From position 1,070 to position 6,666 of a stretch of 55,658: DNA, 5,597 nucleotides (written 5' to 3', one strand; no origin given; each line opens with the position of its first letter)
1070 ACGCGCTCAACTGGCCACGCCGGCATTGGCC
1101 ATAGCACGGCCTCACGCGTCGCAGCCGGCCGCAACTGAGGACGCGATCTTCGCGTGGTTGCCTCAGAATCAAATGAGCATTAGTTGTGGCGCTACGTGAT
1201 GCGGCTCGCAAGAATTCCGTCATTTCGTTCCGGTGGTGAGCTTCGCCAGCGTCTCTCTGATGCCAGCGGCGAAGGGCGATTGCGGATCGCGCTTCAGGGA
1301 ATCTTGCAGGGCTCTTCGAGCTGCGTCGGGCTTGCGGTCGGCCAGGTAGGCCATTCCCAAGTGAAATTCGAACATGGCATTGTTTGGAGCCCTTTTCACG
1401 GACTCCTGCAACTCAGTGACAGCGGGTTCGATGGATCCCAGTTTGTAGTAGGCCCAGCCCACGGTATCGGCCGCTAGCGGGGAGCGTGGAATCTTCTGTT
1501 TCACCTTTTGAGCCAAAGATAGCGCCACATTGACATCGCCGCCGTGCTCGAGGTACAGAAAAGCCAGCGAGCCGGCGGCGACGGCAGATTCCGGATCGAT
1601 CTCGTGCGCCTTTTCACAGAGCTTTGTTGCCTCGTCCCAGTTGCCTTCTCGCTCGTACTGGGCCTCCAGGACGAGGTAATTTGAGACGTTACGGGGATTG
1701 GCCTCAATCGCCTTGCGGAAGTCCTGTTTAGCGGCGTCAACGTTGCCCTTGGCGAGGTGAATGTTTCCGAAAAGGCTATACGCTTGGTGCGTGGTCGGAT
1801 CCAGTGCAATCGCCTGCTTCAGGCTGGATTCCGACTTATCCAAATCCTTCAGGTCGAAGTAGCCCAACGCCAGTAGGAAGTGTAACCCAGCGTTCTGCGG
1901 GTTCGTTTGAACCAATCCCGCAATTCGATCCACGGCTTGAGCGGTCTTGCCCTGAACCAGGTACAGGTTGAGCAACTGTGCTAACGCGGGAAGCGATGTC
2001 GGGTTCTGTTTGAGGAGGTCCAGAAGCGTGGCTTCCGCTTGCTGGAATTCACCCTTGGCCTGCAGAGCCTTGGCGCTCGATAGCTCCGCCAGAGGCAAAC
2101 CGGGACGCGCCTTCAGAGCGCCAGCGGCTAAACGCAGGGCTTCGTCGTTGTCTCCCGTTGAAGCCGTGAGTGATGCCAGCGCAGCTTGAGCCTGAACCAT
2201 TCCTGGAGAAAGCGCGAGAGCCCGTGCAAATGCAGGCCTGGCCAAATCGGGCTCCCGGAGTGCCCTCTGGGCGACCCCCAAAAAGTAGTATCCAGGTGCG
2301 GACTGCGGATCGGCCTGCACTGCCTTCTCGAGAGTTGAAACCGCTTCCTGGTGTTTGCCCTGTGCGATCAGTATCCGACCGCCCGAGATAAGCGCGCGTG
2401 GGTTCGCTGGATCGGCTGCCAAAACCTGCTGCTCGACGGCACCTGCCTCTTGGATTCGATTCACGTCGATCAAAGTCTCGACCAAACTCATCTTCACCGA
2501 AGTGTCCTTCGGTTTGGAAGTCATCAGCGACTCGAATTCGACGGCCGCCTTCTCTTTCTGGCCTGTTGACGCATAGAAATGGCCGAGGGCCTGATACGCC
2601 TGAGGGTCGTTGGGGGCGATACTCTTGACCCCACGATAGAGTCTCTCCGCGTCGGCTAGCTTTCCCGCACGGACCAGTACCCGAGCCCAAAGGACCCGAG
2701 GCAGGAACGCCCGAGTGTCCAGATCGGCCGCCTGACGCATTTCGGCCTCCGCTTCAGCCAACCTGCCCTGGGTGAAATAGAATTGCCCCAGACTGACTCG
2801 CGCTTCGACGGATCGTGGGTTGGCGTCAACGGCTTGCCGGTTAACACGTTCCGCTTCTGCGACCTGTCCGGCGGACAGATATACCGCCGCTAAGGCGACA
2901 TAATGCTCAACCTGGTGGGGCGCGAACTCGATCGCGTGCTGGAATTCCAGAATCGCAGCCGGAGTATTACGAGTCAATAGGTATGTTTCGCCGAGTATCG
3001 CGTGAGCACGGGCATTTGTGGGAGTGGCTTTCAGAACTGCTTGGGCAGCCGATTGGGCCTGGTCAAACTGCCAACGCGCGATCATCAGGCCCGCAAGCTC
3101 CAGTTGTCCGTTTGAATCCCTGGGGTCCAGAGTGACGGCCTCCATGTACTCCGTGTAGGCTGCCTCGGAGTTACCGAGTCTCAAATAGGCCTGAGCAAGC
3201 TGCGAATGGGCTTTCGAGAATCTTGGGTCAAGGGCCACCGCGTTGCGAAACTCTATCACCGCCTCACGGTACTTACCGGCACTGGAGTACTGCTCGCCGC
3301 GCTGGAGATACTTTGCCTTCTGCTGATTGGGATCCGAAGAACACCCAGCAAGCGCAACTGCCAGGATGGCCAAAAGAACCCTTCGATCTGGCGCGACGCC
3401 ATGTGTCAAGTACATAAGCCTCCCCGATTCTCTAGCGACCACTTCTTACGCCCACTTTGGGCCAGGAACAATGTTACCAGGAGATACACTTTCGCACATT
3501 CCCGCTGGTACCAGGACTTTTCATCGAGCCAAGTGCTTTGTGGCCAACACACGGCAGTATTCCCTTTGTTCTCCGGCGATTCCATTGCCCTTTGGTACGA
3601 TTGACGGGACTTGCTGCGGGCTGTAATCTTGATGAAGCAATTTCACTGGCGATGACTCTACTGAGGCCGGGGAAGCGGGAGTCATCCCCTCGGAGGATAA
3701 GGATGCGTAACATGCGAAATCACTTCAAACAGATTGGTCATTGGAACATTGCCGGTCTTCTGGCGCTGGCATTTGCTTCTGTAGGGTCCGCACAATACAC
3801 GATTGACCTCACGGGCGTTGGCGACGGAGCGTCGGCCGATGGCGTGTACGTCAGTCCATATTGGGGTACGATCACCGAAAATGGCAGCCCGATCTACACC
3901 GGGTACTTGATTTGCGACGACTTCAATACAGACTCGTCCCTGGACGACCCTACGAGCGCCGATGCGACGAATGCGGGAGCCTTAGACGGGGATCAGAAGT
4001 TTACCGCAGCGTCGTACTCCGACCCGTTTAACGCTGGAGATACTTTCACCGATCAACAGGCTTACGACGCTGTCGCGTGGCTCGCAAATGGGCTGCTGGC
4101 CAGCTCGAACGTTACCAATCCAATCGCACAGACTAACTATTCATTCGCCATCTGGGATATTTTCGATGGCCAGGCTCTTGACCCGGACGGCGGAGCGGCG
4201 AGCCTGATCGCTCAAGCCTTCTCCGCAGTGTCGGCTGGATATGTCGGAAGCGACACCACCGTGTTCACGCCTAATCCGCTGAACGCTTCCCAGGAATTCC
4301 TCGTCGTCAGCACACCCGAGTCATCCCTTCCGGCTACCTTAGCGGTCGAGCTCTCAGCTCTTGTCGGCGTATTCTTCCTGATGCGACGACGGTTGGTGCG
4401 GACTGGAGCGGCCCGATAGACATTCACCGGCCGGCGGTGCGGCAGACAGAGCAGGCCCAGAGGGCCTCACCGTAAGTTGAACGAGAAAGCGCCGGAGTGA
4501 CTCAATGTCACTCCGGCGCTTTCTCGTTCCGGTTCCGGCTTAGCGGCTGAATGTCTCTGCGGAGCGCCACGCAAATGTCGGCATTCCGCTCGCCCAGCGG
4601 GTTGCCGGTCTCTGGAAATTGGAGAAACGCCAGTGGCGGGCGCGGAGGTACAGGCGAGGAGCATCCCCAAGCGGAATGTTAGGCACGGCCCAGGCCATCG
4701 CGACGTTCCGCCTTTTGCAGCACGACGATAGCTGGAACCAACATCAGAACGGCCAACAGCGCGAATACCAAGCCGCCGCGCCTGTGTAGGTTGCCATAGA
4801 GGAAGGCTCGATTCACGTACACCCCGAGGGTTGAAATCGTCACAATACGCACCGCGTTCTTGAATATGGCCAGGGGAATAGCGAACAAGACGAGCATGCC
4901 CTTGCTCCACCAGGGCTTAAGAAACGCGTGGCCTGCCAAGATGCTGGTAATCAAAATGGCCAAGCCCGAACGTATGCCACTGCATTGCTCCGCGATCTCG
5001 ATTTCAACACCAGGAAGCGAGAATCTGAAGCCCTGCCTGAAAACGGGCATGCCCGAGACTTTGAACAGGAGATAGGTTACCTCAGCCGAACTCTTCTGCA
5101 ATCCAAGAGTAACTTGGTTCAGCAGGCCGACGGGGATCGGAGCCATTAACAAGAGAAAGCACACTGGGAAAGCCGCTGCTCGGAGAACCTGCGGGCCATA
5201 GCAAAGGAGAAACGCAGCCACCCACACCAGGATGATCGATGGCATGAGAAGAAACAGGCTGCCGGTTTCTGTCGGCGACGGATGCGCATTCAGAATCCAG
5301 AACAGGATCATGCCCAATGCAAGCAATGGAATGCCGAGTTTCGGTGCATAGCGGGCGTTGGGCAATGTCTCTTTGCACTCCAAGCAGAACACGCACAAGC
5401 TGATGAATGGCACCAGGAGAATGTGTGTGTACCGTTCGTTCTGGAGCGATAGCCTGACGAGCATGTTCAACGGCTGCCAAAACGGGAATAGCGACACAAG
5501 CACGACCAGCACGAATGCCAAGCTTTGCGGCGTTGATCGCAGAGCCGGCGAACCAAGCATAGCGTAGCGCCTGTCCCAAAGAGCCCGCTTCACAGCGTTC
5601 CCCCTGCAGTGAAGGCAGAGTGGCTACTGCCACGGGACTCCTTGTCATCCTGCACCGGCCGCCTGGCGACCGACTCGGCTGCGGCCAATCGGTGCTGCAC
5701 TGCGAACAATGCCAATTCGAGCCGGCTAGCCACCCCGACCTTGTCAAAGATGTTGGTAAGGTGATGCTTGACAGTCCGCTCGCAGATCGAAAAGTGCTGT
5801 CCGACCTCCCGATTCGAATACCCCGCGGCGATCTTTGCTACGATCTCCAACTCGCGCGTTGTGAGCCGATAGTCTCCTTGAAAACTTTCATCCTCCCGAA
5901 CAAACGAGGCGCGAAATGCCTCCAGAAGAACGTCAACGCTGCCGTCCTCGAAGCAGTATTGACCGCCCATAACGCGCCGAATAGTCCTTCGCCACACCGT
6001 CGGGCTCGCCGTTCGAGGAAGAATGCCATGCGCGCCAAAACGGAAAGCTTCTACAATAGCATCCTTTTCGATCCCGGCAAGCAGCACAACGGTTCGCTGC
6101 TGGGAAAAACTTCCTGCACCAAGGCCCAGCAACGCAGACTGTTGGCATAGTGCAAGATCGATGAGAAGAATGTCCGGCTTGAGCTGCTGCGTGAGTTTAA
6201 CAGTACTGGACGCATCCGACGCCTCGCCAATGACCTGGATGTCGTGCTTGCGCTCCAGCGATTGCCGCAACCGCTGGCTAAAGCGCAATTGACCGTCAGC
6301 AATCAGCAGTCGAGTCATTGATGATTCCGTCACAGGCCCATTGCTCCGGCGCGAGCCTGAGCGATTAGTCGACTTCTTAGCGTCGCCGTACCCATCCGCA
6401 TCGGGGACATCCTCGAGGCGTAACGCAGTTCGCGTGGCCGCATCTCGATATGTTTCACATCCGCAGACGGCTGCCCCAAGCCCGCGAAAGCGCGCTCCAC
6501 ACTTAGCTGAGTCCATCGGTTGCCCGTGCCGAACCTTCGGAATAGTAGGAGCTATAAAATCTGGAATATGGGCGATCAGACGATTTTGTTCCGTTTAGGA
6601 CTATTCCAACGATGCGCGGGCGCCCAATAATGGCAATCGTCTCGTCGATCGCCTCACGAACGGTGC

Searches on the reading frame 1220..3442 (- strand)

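Call 67: search_protein_families(library=pfam, proteins=[window:1220-3442:-], max_evalue=0.00001)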
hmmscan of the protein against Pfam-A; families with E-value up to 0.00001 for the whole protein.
window:1220-3442:- (740 aa): 28 families (the best 25 are shown)
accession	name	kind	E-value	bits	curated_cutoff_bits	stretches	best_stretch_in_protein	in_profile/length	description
PF07719.23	TPR_2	-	1.1e-61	200.3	27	0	554-585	3-34/34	Tetratricopeptide repeat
PF14559.12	TPR_19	-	1.4e-60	201.9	25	3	189-240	2-53/68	Tetratricopeptide repeat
PF13432.12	TPR_16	-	5.1e-56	187.1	32.7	2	183-242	2-61/65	Tetratricopeptide repeat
PF13181.12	TPR_8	-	7.5e-56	182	25.7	0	553-585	2-34/34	Tetratricopeptide repeat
PF13428.12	TPR_14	-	1.6e-50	164.7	23.5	0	250-288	5-43/44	Tetratricopeptide repeat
PF13431.12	TPR_17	-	3.5e-47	155.2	24.4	0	65-95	2-32/34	Tetratricopeptide repeat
PF00515.34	TPR_1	-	4.4e-47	156.5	27.8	0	559-585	8-34/34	Tetratricopeptide repeat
PF13414.12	TPR_11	-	2.4e-36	123.6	26.8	1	49-90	1-42/42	TPR repeat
PF23914.1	TPR_CcmH_CycH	-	1.4e-30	106.7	42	1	533-653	31-153/158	Cytochrome c-type biogenesis protein H TPR domain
PF12895.13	ANAPC3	-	7.1e-28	97.2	27.2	0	170-234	15-78/82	Anaphase-promoting complex, cyclosome, subunit 3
PF13424.12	TPR_12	-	8e-24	84.1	30.1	0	355-411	10-74/77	Tetratricopeptide repeat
PF13176.12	TPR_7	-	4e-21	73.7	27.9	0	596-619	9-34/36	Tetratricopeptide repeat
PF13174.12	TPR_6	-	7.3e-21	73.8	26.3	0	693-722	4-33/33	Tetratricopeptide repeat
PF25063.1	ARM_TT21_C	-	1e-18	68.4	35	1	490-653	26-196/209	Tetratricopeptide repeat protein 21 C-terminal ARM domain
PF25062.1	ARM_TT21_N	-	7.1e-17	62.3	40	0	365-498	79-216/222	Tetratricopeptide repeat protein 21 N-terminal ARM repeat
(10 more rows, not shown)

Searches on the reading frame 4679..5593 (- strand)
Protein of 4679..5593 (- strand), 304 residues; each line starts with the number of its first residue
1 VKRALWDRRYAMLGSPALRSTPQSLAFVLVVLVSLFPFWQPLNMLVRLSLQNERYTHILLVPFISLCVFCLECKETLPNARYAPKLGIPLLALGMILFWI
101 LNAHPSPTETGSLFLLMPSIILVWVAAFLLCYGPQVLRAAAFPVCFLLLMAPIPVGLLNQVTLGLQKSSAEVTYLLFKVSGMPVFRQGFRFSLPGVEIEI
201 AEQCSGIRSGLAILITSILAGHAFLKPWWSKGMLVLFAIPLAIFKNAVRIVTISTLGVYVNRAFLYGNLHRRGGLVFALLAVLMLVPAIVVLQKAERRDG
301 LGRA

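Call 67: search_protein_families(library=pfam, proteins=[window:4679-5593:-], max_evalue=0.00001)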
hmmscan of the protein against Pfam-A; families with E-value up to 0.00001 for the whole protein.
window:4679-5593:- (304 aa): 1 family
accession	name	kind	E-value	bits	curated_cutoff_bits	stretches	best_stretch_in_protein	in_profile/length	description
PF09721.15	Exosortase_EpsH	-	5.4e-43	147.6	25.7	1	35-286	7-248/254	Transmembrane exosortase (Exosortase_EpsH)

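Call 68: search_protein_families(library=ncbifam, proteins=[window:4679-5593:-], max_evalue=0.00001)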
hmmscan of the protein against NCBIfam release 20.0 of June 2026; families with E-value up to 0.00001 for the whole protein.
window:4679-5593:- (304 aa): 13 families
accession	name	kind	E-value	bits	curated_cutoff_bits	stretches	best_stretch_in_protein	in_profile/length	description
TIGR04151.1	exosort_VPDSG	exception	1.9e-47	162.2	300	1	27-298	30-305/306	VPDSG-CTERM-specific exosortase XrtC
NF038142.1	exosort_XrtW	exception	1.3e-38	132.6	425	1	25-297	3-270/494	exosortase W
TIGR03109.2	exosort_XrtA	exception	3.9e-37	128.1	208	1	26-286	2-253/261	exosortase A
TIGR04152.1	exosort_VPLPA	exception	1.4e-36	126.7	400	1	50-298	5-248/486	VPLPA-CTERM-specific exosortase XrtD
TIGR02602.1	8TM_EpsH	subfamily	1.4e-31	109.8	105.55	1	48-288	3-237/241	exosortase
NF035943.2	exosort_XrtV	exception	3.6e-20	72.4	313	1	31-289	9-263/270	exosortase V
TIGR04178.1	exo_archaeo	signature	1.3e-13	51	23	1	198-289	1-92/97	exosortase/archaeosortase family protein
TIGR03113.1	exosort_XrtB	exception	2e-11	44.1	275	1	43-292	17-264/268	exosortase B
TIGR03763.1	cyanoexo_CrtA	exception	5.5e-09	35.9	150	1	91-285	64-252/260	cyanoexosortase A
NF033464.1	cyanoexo_CrtC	exception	6.8e-08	32.4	225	1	29-264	12-247/278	cyanoexosortase C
TIGR04156.1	cyanoexo_CrtB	exception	2e-07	30.8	300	1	26-296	8-271/280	cyanoexosortase B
NF033770.1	exosort_XrtT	exception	2.6e-07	29.6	250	1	152-285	121-260/472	exosortase T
TIGR04199.1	exosort_xrtJ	exception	9.5e-07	28.1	200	1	29-287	6-264/522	exosortase J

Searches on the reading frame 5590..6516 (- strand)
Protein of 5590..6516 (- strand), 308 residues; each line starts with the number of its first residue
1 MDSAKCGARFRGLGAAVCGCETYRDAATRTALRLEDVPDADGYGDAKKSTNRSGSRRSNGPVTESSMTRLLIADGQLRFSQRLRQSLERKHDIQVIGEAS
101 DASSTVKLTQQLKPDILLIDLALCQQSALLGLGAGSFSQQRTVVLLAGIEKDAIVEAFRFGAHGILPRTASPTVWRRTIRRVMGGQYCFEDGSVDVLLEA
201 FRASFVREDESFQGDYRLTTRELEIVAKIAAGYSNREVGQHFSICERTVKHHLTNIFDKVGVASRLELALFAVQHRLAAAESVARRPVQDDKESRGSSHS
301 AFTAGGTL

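Call 67: search_protein_families(library=pfam, proteins=[window:5590-6516:-], max_evalue=0.00001)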
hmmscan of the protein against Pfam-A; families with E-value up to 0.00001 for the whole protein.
window:5590-6516:- (308 aa): 2 families
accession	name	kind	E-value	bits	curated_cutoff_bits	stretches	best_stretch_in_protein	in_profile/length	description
PF00196.25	GerE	-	1.7e-14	53.6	23.5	1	218-272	3-57/57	Bacterial regulatory proteins, luxR family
PF00072.30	Response_reg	-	5.3e-06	27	30.2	0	71-171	2-102/111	Response regulator receiver domain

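Call 68: search_protein_families(library=ncbifam, proteins=[window:5590-6516:-], max_evalue=0.00001)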
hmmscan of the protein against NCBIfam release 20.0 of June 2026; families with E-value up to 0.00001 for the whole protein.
window:5590-6516:- (308 aa): 21 families
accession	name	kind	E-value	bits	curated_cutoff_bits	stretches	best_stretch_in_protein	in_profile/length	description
NF047785.1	respo_reg_MadR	equivalog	2.9e-30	105.2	300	1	71-272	4-203/209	MadR family response regulator transcription factor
NF007935.0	PRK10651.1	equivalog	1.2e-29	103.1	250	1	67-276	6-214/216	two-component system response regulator NarL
NF052445.1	RespRegMctR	equivalog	3.9e-24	85.2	300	1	70-277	4-204/205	two-component system response regulator MctR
NF007708.0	PRK10403.1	equivalog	1.3e-22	80.3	343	1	65-276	4-212/215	nitrate/nitrite response regulator protein NarP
NF041830.1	RR_TF_ErdR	exception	1.3e-16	61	390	1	70-274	4-207/213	response regulator transcription factor ErdR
NF007018.1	PRK09483.1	equivalog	2.4e-16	60.1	280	1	79-283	13-214/217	UvrY/SirA/GacA family response regulator transcription factor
NF011896.0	PRK15369.1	equivalog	1.5e-13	50.9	242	1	68-275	4-207/211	two component system response regulator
NF007505.1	PRK10100.1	equivalog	4.3e-13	49.4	250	1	163-272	94-199/204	biofilm master transcriptional regulator CsgD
NF052366.1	photon_PedR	equivalog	2e-12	47.1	120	1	217-275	2-60/74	photosynthetic electron transport-dependent transcriptional regulator PedR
NF007403.0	PRK09935.1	equivalog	4.5e-10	39.5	271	1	86-277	22-209/210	fimbria biosynthesis transcriptional regulator FimZ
NF007419.0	PRK09958.1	equivalog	7.3e-10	38.8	251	1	83-277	16-203/204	acid-sensing system DNA-binding response regulator EvgA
TIGR03020.2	EpsA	equivalog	4.4e-09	36.3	170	1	216-266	189-239/247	XrtB/PEP-CTERM-associated transcriptional regulator EpsA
NF007685.0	PRK10360.1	equivalog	7.1e-09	35.8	258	1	74-269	8-189/196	response regulator transcription factor UhpA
NF008677.0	PRK11697.1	equivalog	1.4e-08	34.4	246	1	67-182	1-115/238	two-component system response regulator BtsR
NF041232.1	BagY_FevT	exception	5.2e-08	32.1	700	1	215-277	294-358/367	LuxR family transcriptional regulator BagY/FevT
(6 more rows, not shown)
